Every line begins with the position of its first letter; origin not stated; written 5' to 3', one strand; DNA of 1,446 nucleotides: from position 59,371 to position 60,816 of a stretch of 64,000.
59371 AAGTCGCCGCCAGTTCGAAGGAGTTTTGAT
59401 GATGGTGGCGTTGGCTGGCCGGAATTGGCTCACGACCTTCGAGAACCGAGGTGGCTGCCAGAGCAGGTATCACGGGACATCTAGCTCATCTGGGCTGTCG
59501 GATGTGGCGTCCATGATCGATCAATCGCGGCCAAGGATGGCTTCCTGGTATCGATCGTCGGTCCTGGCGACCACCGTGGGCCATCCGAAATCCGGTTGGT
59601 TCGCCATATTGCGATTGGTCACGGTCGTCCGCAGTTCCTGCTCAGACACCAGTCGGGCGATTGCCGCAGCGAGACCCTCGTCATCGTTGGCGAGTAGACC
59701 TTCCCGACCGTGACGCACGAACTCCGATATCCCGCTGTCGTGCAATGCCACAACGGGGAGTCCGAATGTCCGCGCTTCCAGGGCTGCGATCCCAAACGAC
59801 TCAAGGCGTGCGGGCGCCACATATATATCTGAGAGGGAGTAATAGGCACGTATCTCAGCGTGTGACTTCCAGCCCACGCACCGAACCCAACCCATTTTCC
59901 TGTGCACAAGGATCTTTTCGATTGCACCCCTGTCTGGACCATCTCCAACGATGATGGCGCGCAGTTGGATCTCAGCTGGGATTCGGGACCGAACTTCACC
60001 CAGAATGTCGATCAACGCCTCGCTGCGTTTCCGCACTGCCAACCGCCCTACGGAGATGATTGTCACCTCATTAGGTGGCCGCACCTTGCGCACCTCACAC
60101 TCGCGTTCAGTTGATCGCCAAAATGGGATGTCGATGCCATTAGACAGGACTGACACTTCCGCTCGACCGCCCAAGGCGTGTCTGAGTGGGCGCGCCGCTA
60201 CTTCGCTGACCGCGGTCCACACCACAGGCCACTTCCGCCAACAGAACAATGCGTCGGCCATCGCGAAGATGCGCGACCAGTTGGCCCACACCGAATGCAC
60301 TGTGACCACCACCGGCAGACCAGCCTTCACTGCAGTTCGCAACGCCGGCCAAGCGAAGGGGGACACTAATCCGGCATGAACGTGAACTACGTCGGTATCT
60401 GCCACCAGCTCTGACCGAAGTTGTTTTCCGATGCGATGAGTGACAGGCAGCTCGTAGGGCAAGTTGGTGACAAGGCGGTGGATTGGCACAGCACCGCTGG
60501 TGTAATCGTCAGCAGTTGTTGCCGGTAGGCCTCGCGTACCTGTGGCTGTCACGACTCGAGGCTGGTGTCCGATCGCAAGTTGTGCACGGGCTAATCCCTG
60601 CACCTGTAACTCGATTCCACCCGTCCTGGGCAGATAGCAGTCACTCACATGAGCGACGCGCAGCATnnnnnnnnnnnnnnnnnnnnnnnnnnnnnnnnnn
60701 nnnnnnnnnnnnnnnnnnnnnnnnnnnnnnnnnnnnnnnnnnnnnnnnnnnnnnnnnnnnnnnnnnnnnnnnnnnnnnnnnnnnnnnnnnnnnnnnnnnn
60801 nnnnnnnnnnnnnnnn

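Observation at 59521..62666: GT4 glycosyltransferase, PIG-L deacetylase and MprF-type flippase-like protein: candidate aminoglycolipid synthesis-and-flipping module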

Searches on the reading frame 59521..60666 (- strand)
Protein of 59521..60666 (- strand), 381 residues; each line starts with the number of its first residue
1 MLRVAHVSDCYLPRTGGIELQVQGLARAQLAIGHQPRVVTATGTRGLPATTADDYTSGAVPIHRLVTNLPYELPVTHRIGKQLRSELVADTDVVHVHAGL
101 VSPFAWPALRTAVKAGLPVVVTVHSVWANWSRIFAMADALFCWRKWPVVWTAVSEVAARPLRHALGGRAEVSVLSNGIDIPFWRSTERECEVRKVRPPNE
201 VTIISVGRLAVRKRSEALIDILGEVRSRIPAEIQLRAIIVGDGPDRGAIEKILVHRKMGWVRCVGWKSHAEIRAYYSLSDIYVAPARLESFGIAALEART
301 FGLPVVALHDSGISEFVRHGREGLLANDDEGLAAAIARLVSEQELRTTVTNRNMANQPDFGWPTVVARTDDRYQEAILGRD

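Call 5: search_protein_families(library=pfam, proteins=[window:59521-60666:-], max_evalue=0.01)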
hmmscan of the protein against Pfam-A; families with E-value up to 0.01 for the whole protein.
window:59521-60666:- (381 aa): 6 families
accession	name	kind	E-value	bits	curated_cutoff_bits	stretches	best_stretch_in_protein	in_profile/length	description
PF13692.12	Glyco_trans_1_4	-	2e-26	93.4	27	1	202-341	3-141/142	Glycosyl transferases group 1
PF00534.26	Glycos_transf_1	-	2.4e-26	92.8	26.4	1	196-350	11-166/172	Glycosyl transferases group 1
PF13439.12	Glyco_transf_4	-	7.2e-18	65.6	28.5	1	16-180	2-168/170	Glycosyltransferase Family 4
PF13579.12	Glyco_trans_4_4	-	2.7e-10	41.3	29.7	1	16-177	1-158/158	Glycosyl transferase 4-like domain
PF20706.3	GT4-conflict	-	9e-10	38.5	26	1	167-320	170-323/385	Family 4 Glycosyltransferase in conflict systems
PF13524.12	Glyco_trans_1_2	-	5.1e-05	23.7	25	1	259-352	23-124/144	Glycosyl transferase-like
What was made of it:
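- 59521..60666 (-): GT4 (retaining GT-B) glycosyltransferase, 381 aa. It is the proposed synthase that puts an N-acetylhexosamine, probably GlcNAc from UDP-GlcNAc, on a membrane-lipid head group. Pfam Glycos_transf_1 2.4e-26 and Glyco_transf_4 7e-18 (call 5).
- Checked: Pfam Glycos_transf_1 at 2.4e-26 and Glyco_transf_4 at 7e-18 (call 5).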

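Call 6: search_protein_families(library=ncbifam, proteins=[window:59521-60666:-], max_evalue=0.01)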
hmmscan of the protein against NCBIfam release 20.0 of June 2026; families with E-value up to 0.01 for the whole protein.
window:59521-60666:- (381 aa): 33 families (the best 25 are shown)
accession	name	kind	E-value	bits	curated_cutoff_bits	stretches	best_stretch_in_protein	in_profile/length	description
TIGR03999.1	thiol_BshA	equivalog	4.9e-27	94.8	273.7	1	66-376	63-373/375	N-acetyl-alpha-D-glucosaminyl L-malate synthase BshA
TIGR03449.1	mycothiol_MshA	equivalog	2.4e-21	76.1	462.5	1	167-377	186-404/406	D-inositol-3-phosphate glycosyltransferase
NF049988.1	MGlcDAGSynMgs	equivalog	1.1e-20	74.4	400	1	170-352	177-363/398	alpha-monoglucosyldiacylglycerol synthase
TIGR03088.1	stp2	hypoth_equivalog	1e-19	70.9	409.05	1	151-375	141-372/374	TIGR03088 family PEP-CTERM/XrtA system glycosyltransferase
NF041876.1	EPS_EpsE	equivalog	7.1e-18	65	400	1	169-351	186-370/389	exopolysaccharide biosynthesis GT4 family glycosyltransferase EpsE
TIGR04063.1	stp3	hypoth_equivalog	3.9e-17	62.2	442.05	2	171-375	182-394/397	TIGR04063 family PEP-CTERM/XrtA system glycosyltransferase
TIGR02149.1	glgA_Coryne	subfamily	6.7e-15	55.1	302.4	1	170-375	170-389/391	glycogen synthase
NF053787.1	GlcN_PG_synth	equivalog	9.7e-14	51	480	1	49-375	45-358/361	N-acetylglucosaminyl phosphatidylglycerol synthase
TIGR04047.1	MSMEG_0565_glyc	hypoth_equivalog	1e-12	47.8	259.85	1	24-374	20-372/373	MSMEG_0565 family glycosyltransferase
NF047684.1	TeichurnBiosyTuaC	equivalog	1.9e-11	43.5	550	1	90-350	108-362/391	teichuronic acid biosynthesis protein TuaC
NF053513.1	Gtran_IagA_BgsA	equivalog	2.2e-11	43.3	460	1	86-359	39-316/333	LTA glycolipid anchor biosynthesis glycosyltransferase, IagA/BgsA family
TIGR04157.1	glyco_rSAM_CFB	subfamily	6.8e-11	41.8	400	1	197-324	224-346/406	TIGR04157 family glycosyltransferase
TIGR04005.1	wcaL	equivalog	8.3e-11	41.4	537.6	1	153-353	181-383/406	colanic acid biosynthesis glycosyltransferase WcaL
TIGR02472.1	sucr_P_syn_N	equivalog_domain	2.5e-10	39.8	576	1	280-367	342-432/439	sucrose-phosphate synthase, putative, glycosyltransferase domain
NF038229.1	Glyco4_Geo_Pelo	equivalog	4.1e-10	39.2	400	1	238-353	196-312/338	GPMC system family 4 glycosyltransferase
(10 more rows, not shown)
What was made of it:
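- On GpgSDF (GlcN-PG synthesis), orthology: 51 bits (call 6).
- The best profile matches of the GT4 are UDP-GlcNAc enzymes: BshA 95 bits, MshA 76 bits (call 6).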

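Call 16: find_encoding_contigs(protein=window:59521-60666:-, flank=10000, max_places=6)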
Protein window:59521-60666:- (381 aa): 4 contigs read that carry it; 4 places shown.
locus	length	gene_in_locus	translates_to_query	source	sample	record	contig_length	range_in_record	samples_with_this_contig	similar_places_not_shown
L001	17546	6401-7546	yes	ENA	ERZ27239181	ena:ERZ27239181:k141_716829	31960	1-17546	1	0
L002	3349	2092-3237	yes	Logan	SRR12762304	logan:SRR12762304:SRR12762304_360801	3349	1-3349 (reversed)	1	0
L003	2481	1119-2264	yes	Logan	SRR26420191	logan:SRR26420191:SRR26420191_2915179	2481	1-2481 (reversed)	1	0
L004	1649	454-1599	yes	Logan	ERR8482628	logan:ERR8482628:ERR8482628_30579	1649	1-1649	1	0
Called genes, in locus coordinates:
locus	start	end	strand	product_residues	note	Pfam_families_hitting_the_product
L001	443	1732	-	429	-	PF02040:ArsB, PF03600:CitMHS, PF16980:CitMHS_2, PF06450:NhaB (weak)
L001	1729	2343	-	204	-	PF00571:CBS (weak)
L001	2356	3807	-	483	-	PF00171:Aldedh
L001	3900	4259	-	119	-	PF02579:Nitro_FeMo-Co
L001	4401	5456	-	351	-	PF03706:LPG_synthase_TM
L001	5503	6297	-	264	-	PF02585:PIG-L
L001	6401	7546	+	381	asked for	PF13439:Glyco_transf_4, PF13579:Glyco_trans_4_4, PF20706:GT4-conflict, PF00534:Glycos_transf_1, PF13692:Glyco_trans_1_4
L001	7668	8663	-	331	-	PF08240:ADH_N, PF00107:ADH_zinc_N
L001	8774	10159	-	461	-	PF19289:PmbA_TldD_3rd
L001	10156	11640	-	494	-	PF01523:PmbA_TldD_1st, PF19289:PmbA_TldD_3rd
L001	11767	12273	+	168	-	PF00300:His_Phos_1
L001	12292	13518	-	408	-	PF13740:ACT_6, PF21086:ACT_PSP_2, PF00702:Hydrolase, PF12710:HAD, PF08282:Hydrolase_3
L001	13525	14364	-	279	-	PF27075:Rv1486c_N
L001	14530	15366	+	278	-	PF22435:MRM3-like_sub_bind (weak), PF00588:SpoU_methylase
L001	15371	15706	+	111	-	PF00166:Cpn10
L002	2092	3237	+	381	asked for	PF13439:Glyco_transf_4, PF13579:Glyco_trans_4_4, PF20706:GT4-conflict, PF00534:Glycos_transf_1, PF13692:Glyco_trans_1_4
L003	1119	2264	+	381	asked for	PF13439:Glyco_transf_4, PF13579:Glyco_trans_4_4, PF20706:GT4-conflict, PF00534:Glycos_transf_1, PF13692:Glyco_trans_1_4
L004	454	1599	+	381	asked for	PF13439:Glyco_transf_4, PF13579:Glyco_trans_4_4, PF20706:GT4-conflict, PF00534:Glycos_transf_1, PF13692:Glyco_trans_1_4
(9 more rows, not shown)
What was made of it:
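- Checked: The start used by public gene calls (60770, 264 aa; call 16) would remove the zinc-binding motif. The membrane protein starts at GTG 61569 or ATG 61611 (351 aa in public gene calls, call 16).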

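Call 30: search_solved_structures(query=window:59521-60666:-, max_evalue=1e-8)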
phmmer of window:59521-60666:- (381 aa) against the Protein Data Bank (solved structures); distinct sequences matched with E-value up to 1e-8: 13.
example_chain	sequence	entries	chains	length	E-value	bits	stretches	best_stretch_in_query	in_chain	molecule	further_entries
4n9w_A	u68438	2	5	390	8.9e-15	57.8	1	11-370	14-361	GDP-mannose-dependent alpha-(1-2)-phosphatidylinositol mannosyltransferase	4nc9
2gej_A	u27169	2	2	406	1e-14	57.6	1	12-370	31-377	PHOSPHATIDYLINOSITOL MANNOSYLTRANSFERASE (PimA)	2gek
3c4q_A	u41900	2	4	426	4e-14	55.6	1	168-378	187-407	Predicted glycosyltransferases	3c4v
3c48_A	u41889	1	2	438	4.3e-14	55.5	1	168-378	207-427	Predicted glycosyltransferases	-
5d00_A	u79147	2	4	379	1.1e-13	54.2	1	13-344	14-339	N-acetyl-alpha-D-glucosaminyl L-malate synthase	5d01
6n1x_A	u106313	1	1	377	4.3e-12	48.9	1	69-356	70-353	Glycosyltransferase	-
6d9t_A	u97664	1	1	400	4.9e-12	48.7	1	69-356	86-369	Glycosyl transferase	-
6kih_A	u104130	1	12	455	1e-11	47.7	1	195-375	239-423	Tll1590 protein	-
2jjm_A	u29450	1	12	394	1.4e-11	47.3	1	63-353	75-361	GLYCOSYL TRANSFERASE, GROUP 1 FAMILY PROTEIN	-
3mbo_A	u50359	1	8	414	1.6e-11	47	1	63-353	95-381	Glycosyltransferase, group 1 family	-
3oka_A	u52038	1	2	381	2.9e-10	42.9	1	11-343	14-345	GDP-mannose-dependent alpha-(1-6)-phosphatidylinositol monomannoside mannosyltransferase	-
3okc_A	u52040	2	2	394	3.3e-10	42.7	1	11-343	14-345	GDP-mannose-dependent alpha-(1-6)-phosphatidylinositol monomannoside mannosyltransferase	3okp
9v0l_A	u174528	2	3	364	7.1e-10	41.6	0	268-344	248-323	tetrahydrobiopterin glucosyltransferases | tetrahydrobiopterin glucosyltransferase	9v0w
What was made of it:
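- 59521..60666 (-): Best solved relatives are PimA (58 bits, full length), MshA (C-terminal half only) and BshA (call 30).
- On GPI-type PIG-A/PIG-L pair (GlcN-PI synthesis): The best solved relative is PimA, a PI-dependent enzyme, but at only 58 bits (call 30).
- The GT4 resembles PimA/PimB', which start lipoglycan synthesis (call 30).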

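Call 72: find_homologous_proteins(query=window:59521-60666:-, max_evalue=1e-10)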
Query window:59521-60666:- (381 aa): 2988 proteins with E <= 1e-10 among 8000 candidates; the best 120 are listed.
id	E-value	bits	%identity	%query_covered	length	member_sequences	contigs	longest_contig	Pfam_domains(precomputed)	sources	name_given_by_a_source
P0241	9.3e-251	849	100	100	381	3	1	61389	PF00534.27,PF13579.13,PF13439.13,PF20706.4,PF13692.13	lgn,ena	-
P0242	6.1e-172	590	72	99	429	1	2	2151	PF00534.27,PF13524.13,PF13439.13,PF20706.4,PF13692.13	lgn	-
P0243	1.2e-169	582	69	99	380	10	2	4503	PF00534.27,PF13579.13,PF13439.13,PF20706.4,PF13692.13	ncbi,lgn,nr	ncbi:MAG: hypothetical protein QG671_2463 [Actinomycetota bacterium]|nr:hypothetical protein [Actino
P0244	1.5e-169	582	70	99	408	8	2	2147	PF00534.27,PF13579.13,PF13439.13,PF20706.4,PF13692.13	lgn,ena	-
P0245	9.8e-166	569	69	99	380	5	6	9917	PF00534.27,PF13579.13,PF13439.13,PF20706.4,PF13692.13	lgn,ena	-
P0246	2.3e-155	535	63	99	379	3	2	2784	PF00534.27,PF13579.13,PF13439.13,PF20706.4,PF13692.13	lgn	-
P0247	2.9e-142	492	59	98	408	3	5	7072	PF00534.27,PF13579.13,PF13439.13,PF20706.4,PF13692.13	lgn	-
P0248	1.8e-136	473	60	99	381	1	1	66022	PF00534.27,PF13579.13,PF13524.13,PF13439.13,PF20706.4,PF13692.13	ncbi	-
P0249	2.1e-136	473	59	98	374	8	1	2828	PF00534.27,PF13579.13,PF13439.13,PF20706.4,PF13692.13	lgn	-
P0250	7.4e-136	471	59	98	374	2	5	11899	PF00534.27,PF13579.13,PF13439.13,PF20706.4,PF13692.13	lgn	-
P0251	7.8e-134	464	57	98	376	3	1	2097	PF00534.27,PF13579.13,PF13439.13,PF20706.4,PF13692.13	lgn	-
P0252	8.9e-134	464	56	99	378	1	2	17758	PF00534.27,PF13579.13,PF13439.13,PF20706.4,PF13692.13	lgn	-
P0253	4.0e-133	462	58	98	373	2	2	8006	PF00534.27,PF13579.13,PF13439.13,PF20706.4,PF13692.13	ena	-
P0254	1.7e-132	460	59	98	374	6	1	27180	PF00534.27,PF13579.13,PF13439.13,PF20706.4,PF13692.13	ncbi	-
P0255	2.5e-132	460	58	98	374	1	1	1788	PF00534.27,PF13579.13,PF13439.13,PF20706.4,PF13692.13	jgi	jgi:phosphatidylinositol alpha 1,6-mannosyltransferase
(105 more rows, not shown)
